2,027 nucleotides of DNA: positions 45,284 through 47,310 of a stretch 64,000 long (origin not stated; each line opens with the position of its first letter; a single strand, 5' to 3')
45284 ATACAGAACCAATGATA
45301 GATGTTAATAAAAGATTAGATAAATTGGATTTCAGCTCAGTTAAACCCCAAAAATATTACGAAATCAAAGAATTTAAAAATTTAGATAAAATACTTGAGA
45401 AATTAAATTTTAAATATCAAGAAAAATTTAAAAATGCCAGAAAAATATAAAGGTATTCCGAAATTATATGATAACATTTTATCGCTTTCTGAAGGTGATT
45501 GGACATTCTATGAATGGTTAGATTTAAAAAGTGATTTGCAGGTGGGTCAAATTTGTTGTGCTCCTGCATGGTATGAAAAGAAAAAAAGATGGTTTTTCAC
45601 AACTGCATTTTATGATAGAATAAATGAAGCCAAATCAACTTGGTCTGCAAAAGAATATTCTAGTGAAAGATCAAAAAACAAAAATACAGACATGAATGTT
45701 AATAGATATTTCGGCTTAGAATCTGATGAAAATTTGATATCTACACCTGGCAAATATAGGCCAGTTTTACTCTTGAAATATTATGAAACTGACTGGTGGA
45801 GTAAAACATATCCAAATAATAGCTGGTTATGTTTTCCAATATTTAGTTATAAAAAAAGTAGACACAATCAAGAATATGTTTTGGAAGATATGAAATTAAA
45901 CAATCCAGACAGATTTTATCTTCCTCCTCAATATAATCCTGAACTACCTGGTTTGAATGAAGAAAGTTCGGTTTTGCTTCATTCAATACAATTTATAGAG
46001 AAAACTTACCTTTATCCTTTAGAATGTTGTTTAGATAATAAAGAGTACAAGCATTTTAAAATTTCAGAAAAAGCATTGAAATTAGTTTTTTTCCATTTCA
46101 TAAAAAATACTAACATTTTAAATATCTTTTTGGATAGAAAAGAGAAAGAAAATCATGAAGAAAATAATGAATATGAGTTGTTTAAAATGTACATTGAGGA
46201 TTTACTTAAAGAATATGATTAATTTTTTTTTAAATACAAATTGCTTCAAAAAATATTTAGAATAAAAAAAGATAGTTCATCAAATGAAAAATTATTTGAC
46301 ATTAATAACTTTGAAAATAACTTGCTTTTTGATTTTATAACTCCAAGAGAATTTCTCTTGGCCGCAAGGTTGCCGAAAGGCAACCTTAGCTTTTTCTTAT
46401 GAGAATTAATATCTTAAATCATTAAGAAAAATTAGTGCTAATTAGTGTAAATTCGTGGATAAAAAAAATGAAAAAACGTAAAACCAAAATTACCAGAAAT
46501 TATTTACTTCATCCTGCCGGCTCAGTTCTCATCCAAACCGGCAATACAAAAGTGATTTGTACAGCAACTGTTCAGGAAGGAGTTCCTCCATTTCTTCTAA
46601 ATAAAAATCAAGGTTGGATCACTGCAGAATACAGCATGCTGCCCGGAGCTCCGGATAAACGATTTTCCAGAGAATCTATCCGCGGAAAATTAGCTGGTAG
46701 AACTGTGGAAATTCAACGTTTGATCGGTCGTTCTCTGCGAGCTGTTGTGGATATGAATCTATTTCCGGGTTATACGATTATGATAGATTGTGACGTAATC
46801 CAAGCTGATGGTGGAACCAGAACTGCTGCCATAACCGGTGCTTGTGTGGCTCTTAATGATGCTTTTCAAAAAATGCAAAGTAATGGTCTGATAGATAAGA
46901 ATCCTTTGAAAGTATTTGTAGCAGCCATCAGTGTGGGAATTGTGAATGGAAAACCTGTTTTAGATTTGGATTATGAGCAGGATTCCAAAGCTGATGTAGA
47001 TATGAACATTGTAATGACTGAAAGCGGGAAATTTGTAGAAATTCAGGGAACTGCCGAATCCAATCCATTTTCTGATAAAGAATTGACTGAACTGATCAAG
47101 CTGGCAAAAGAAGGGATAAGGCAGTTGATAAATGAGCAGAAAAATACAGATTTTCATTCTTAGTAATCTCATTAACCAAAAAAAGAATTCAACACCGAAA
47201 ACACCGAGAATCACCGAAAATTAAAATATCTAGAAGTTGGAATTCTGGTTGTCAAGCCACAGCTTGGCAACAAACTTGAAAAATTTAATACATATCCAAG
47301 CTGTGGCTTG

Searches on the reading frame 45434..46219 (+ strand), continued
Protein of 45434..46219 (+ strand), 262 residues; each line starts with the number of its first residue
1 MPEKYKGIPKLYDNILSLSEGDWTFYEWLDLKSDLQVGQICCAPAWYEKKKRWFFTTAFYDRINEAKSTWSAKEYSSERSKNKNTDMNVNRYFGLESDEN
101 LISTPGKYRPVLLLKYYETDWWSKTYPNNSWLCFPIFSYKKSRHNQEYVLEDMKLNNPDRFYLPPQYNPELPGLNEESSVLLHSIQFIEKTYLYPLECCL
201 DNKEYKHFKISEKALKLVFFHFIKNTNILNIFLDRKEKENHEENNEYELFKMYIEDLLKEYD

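Call 100: search_protein_families(library=padloc, proteins=[L010:2961-4973:+, L010:4946-6463:+, L009:3965-5524:+, L009:5529-6392:+, L017:976-2010:+, L017:33-971:+, L020:7479-10052:+, L020:10052-12880:+, L003:46-3144:+, L003:3721-4605:+], max_evalue=0.00001)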
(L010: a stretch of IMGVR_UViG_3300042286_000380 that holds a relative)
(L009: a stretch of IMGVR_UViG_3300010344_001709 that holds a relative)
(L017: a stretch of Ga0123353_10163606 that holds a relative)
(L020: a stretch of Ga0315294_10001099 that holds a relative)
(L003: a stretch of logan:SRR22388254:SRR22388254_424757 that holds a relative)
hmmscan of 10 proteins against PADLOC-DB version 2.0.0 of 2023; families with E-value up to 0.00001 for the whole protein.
L010:2961-4973:+ (671 aa): 42 families (the best 25 are shown)
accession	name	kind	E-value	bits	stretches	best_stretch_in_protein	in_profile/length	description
PDLC03318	MTase_II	-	1.1e-158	527.7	1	3-666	12-717/723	Type II methyltransferase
PDLC03034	MTase_I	-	4.5e-81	271.1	1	24-620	56-629/672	Type I methyltransferase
PDLC03030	MTase_I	-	1.2e-69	233.5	1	19-581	44-589/670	Type I methyltransferase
PDLC03018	MTase_I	-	4.1e-69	231.8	2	9-365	8-370/749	Type I methyltransferase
PDLC04134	mad2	-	1e-53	180.9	1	25-618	4-469/492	mads_2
PDLC03218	MTase_II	-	9.3e-41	138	1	163-614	121-515/532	Type II methyltransferase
PDLC03021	MTase_I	-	1.2e-39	134.5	2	243-421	103-266/491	Type I methyltransferase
PDLC03026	MTase_I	-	1.4e-34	118.1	1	186-578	20-360/487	Type I methyltransferase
PDLC03317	MTase_II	-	2.4e-30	103.5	1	142-451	140-447/831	Type II methyltransferase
PDLC03357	MTase_II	-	1.5e-25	87.6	2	440-609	213-363/620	Type II methyltransferase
PDLC03025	MTase_I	-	6.3e-25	85.9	1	286-351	145-211/569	Type I methyltransferase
PDLC03023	MTase_I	-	5.7e-22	75.9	1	496-603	569-688/716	Type I methyltransferase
PDLC03624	REase_MTase_IIG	-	1e-16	58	1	254-587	369-651/1271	Type IIG restriction enzyme-methyltransferase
PDLC03031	MTase_I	-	2.3e-16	57.2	1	258-344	135-227/834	Type I methyltransferase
PDLC03616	REase_MTase_IIG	-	3.3e-16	56.8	1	243-416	330-495/721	Type IIG restriction enzyme-methyltransferase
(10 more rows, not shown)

L010:4946-6463:+ (506 aa): 47 families (the best 25 are shown)
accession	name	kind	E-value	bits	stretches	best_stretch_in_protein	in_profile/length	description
PDLC04137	mad5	-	3.2e-28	97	1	98-499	28-390/392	mads_5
PDLC03595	Specificity_II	-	1.4e-27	94.6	1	99-499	62-463/467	Type II specificity subunit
PDLC03086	Specificity_I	-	4.2e-24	83.3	2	98-230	34-170/458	Type I specificity subunit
PDLC03089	Specificity_I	-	1.4e-23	81.8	2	99-219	31-154/446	Type I specificity subunit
PDLC03079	Specificity_I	-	1.4e-21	75.2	2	27-247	24-197/470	Type I specificity subunit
PDLC03068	Specificity_I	-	1.8e-20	71.5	2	103-219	34-151/403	Type I specificity subunit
PDLC03155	Specificity_I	-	8.1e-19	65.8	2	50-316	16-279/520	Type I specificity subunit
PDLC03168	Specificity_I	-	1.3e-18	65.7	2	99-232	30-164/459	Type I specificity subunit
PDLC03099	Specificity_I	-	1.3e-18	65.4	2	372-496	262-379/405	Type I specificity subunit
PDLC03108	Specificity_I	-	2.2e-18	64.8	2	99-242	269-415/452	Type I specificity subunit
PDLC03154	Specificity_I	-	3e-17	61.2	2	91-232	216-362/406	Type I specificity subunit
PDLC03105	Specificity_I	-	8.2e-17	59.8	1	101-247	267-415/448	Type I specificity subunit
PDLC03179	Specificity_I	-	9e-17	59.2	1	98-248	421-573/589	Type I specificity subunit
PDLC03072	Specificity_I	-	1.4e-16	58.6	1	111-218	278-388/448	Type I specificity subunit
PDLC03120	Specificity_I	-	4.2e-16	57.2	2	282-498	16-225/515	Type I specificity subunit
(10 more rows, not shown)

L009:3965-5524:+ (520 aa): 32 families (the best 25 are shown)
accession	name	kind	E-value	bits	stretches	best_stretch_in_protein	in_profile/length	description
PDLC03224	MTase_II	-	1.1e-44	151.1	1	122-503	62-456/481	Type II methyltransferase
PDLC03322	MTase_II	-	1.8e-35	120.7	1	119-492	28-401/446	Type II methyltransferase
PDLC03239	MTase_II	-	2.8e-28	96.8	1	126-406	64-340/442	Type II methyltransferase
PDLC03389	MTase_II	-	8.4e-27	92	2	310-504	245-429/445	Type II methyltransferase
PDLC03306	MTase_II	-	7.1e-25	85.8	1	126-511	29-413/422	Type II methyltransferase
PDLC03362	MTase_II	-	5.7e-23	79.4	1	117-492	33-401/438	Type II methyltransferase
PDLC03353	MTase_II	-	7.3e-22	76.1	2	136-184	192-239/260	Type II methyltransferase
PDLC03364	MTase_II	-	4.2e-17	60.2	1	149-383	54-275/380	Type II methyltransferase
PDLC03369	MTase_II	-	5.3e-17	59.8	1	115-203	104-190/532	Type II methyltransferase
PDLC03377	MTase_II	-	1.7e-16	57.9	1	121-469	90-445/504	Type II methyltransferase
PDLC03387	MTase_II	-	8.2e-16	56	1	328-404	11-89/289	Type II methyltransferase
PDLC03380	MTase_II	-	7.4e-15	53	1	119-379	23-294/393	Type II methyltransferase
PDLC03371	MTase_II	-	4.8e-12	44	1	137-185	195-242/260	Type II methyltransferase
PDLC03249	MTase_II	-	2.4e-11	41.1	1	120-222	97-209/541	Type II methyltransferase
PDLC03363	MTase_II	-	3.3e-11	41.1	0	148-197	71-118/294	Type II methyltransferase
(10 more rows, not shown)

L009:5529-6392:+ (288 aa): 1 family
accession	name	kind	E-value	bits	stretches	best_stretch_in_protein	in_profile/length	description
PDLC03465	REase_II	-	8.5e-08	29.9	1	25-97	27-97/301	Type II restriction enzyme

L017:976-2010:+ (345 aa): 44 families (the best 25 are shown)
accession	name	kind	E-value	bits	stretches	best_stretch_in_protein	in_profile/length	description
PDLC03323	MTase_II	-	1.3e-150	499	1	5-301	8-305/330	Type II methyltransferase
PDLC03387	MTase_II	-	4.9e-33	112.5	2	105-300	136-284/289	Type II methyltransferase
PDLC03371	MTase_II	-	3.7e-29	100.1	1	7-292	6-253/260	Type II methyltransferase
PDLC03353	MTase_II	-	5.5e-28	96.2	2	227-291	187-250/260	Type II methyltransferase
PDLC03299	MTase_II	-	1.5e-25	88.3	2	228-302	194-270/296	Type II methyltransferase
PDLC03238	MTase_II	-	1.9e-24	84.5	2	5-79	117-195/428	Type II methyltransferase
PDLC03350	MTase_II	-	2.6e-22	77.6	2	230-284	234-288/312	Type II methyltransferase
PDLC03265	MTase_II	-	5.1e-19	66.9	2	17-78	30-95/333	Type II methyltransferase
PDLC03295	MTase_II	-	1.7e-18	65.1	1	13-86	5-80/292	Type II methyltransferase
PDLC03260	MTase_II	-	2e-17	61.1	1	228-287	244-303/349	Type II methyltransferase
PDLC03228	MTase_II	-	1.5e-16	59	2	14-78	4-69/227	Type II methyltransferase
PDLC03230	MTase_II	-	3e-16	57.7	1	10-293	34-284/360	Type II methyltransferase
PDLC03336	MTase_II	-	1.3e-14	52.1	1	14-86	31-108/421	Type II methyltransferase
PDLC03216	MTase_II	-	1.5e-14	51.8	1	230-301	194-265/364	Type II methyltransferase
PDLC03283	MTase_II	-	2.1e-14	51.6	1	227-294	208-274/352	Type II methyltransferase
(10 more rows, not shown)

L017:33-971:+ (313 aa): 1 family
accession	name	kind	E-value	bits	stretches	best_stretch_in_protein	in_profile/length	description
PDLC02919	HEAT-ARM_XIII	-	2.5e-07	26.5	1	66-229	802-951/1972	-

L020:7479-10052:+ (858 aa): 28 families (the best 25 are shown)
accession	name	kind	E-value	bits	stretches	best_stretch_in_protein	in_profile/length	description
PDLC03632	MTase_III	-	2.3e-137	457.5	2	50-521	76-586/983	Type III methyltransferase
PDLC03354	MTase_II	-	4.3e-40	136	2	129-302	61-222/425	Type II methyltransferase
PDLC03636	MTase_III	-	1.8e-35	120.8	3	207-295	94-182/575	Type III methyltransferase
PDLC03644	MTase_III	-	5.6e-31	105.9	1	115-510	25-421/542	Type III methyltransferase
PDLC03635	MTase_III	-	1.5e-28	97.9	1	128-484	218-572/708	Type III methyltransferase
PDLC03633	MTase_III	-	3.8e-26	89.9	2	123-286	72-228/616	Type III methyltransferase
PDLC03634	MTase_III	-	6.6e-26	89.3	1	128-457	94-423/621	Type III methyltransferase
PDLC03638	MTase_III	-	2.3e-23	80.5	1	207-488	430-681/816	Type III methyltransferase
PDLC03371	MTase_II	-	6.5e-22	76.3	2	432-486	200-254/260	Type II methyltransferase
PDLC03339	MTase_II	-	1e-21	75.1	2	130-287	5-137/399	Type II methyltransferase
PDLC03300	MTase_II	-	6.9e-21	72.6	2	151-290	29-166/302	Type II methyltransferase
PDLC03641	MTase_III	-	2.5e-19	67.3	1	129-350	105-316/657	Type III methyltransferase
PDLC03637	MTase_III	-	1.5e-18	64.8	1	128-387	121-344/513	Type III methyltransferase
PDLC03738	oMTase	-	4.3e-16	56.6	1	423-486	204-267/376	orphan methyltransferase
PDLC03216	MTase_II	-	5.7e-15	53.2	1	424-487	195-258/364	Type II methyltransferase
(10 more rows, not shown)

L020:10052-12880:+ (943 aa): 1 family
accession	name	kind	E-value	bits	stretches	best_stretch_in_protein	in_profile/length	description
PDLC03648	REase_III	-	5.4e-11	39.3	1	541-584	311-354/871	Type III restriction enzyme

L003:46-3144:+ (1032 aa): 8 families
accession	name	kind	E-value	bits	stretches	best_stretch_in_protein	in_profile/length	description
PDLC03048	REase_I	-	0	1499.4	1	29-1029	3-973/976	Type I restriction enzyme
PDLC03043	REase_I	-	3.1e-158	523.9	1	5-298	6-299/313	Type I restriction enzyme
PDLC03046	REase_I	-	4.6e-67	224.8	1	37-732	10-765/1025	Type I restriction enzyme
PDLC03045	REase_I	-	3e-60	202.2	1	128-705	109-689/995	Type I restriction enzyme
PDLC03040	REase_I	-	8.1e-54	180.8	1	31-724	6-704/1029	Type I restriction enzyme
PDLC03044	REase_I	-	9.7e-44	147.6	1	119-714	104-701/1034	Type I restriction enzyme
PDLC03041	REase_I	-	4.9e-33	112.2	2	244-494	284-534/1099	Type I restriction enzyme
PDLC02707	PbeA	-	3.2e-14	50.4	1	292-476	257-451/672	PbeA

L003:3721-4605:+ (294 aa): 0 families

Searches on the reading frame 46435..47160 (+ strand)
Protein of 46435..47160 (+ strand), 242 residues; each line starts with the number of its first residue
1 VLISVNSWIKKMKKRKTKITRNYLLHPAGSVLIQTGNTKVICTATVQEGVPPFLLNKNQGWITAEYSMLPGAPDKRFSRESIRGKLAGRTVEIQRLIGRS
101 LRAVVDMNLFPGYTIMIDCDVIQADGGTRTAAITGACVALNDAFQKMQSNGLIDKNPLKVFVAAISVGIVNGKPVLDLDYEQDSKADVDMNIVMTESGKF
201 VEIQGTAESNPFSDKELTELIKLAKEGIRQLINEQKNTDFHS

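Call 3: search_protein_families(library=pfam, proteins=[window:46435-47160:+], max_evalue=1)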
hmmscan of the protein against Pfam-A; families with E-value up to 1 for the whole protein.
window:46435-47160:+ (242 aa): 2 families
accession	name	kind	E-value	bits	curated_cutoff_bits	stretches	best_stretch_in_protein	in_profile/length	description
PF01138.27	RNase_PH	-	1.7e-27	96.9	25.5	1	15-143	3-127/130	3' exoribonuclease family, domain 1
PF03725.20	RNase_PH_C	-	2.2e-17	63.2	20.8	1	162-227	3-67/67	3' exoribonuclease family, domain 2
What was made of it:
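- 46468..47163 (+): rph (RNase PH), the right housekeeping flank. The probable true start is the ATG at 46468. Pfam RNase_PH and RNase_PH_C (call 3).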
